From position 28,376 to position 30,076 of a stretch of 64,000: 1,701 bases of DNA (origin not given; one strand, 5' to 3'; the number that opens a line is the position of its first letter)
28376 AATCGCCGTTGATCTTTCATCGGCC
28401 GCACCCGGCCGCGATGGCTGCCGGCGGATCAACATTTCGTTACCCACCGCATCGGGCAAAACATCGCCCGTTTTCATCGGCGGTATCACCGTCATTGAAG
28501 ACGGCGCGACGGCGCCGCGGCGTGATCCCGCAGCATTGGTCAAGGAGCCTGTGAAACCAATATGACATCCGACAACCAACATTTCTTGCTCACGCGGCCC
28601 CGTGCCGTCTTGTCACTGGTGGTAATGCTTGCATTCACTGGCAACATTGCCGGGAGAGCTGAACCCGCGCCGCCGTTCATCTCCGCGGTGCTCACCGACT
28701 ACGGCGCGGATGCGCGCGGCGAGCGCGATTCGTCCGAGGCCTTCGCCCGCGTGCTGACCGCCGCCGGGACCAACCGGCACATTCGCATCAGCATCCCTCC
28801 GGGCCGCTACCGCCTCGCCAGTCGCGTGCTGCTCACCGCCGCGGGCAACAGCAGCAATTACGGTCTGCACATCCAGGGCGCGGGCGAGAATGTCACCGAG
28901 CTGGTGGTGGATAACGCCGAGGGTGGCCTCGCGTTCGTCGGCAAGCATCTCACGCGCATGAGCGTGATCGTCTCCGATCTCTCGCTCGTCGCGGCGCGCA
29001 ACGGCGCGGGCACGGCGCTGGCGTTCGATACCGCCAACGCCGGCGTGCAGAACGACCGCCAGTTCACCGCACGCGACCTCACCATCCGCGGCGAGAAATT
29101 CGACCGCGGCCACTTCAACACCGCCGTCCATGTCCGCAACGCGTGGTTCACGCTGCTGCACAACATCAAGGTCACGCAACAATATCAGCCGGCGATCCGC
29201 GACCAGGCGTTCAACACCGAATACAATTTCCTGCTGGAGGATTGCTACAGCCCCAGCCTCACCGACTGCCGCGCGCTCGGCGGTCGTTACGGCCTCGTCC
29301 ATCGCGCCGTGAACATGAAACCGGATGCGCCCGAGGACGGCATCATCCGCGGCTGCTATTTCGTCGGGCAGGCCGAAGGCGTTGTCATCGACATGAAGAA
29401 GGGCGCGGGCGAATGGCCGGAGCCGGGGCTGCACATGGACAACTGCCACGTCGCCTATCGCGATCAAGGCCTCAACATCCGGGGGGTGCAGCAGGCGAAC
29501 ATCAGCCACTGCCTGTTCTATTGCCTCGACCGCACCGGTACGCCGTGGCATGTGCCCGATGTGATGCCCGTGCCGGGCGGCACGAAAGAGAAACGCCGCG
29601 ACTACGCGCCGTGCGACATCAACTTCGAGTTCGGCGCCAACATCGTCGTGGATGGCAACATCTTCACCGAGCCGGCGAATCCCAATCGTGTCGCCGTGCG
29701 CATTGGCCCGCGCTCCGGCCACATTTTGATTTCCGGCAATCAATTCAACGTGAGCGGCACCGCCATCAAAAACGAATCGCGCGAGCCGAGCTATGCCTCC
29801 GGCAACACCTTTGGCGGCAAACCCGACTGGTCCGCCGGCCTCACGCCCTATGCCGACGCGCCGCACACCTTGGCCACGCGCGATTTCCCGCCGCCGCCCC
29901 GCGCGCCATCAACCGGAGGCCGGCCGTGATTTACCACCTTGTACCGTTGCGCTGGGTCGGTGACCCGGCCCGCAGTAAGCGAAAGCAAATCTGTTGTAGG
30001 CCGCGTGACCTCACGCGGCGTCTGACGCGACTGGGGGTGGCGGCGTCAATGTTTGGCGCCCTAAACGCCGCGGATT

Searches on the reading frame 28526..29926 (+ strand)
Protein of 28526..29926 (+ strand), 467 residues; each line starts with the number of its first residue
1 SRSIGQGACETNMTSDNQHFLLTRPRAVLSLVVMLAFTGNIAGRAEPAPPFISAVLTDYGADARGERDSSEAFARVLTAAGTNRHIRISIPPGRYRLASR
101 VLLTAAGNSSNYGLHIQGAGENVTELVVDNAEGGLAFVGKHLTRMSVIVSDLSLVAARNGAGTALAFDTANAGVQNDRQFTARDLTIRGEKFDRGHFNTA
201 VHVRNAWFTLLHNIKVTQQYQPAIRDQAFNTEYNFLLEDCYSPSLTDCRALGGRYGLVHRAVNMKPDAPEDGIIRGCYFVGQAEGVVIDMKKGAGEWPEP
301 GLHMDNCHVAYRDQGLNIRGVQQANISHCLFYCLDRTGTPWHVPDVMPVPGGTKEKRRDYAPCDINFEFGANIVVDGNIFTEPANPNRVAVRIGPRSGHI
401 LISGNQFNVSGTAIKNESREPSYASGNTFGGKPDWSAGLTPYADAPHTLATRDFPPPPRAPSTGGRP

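Call 39: search_protein_families(library=pfam, proteins=[window:28526-29926:+], max_evalue=0.00001)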
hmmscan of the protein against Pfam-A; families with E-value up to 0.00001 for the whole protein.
window:28526-29926:+ (467 aa): 1 family
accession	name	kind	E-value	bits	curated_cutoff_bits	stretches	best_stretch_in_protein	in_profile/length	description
PF12708.12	Pect-lyase_RHGA_epim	-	1.5e-09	38.4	27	1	57-309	5-210/213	Rhamnogalacturonase A/epimerase, pectate lyase-like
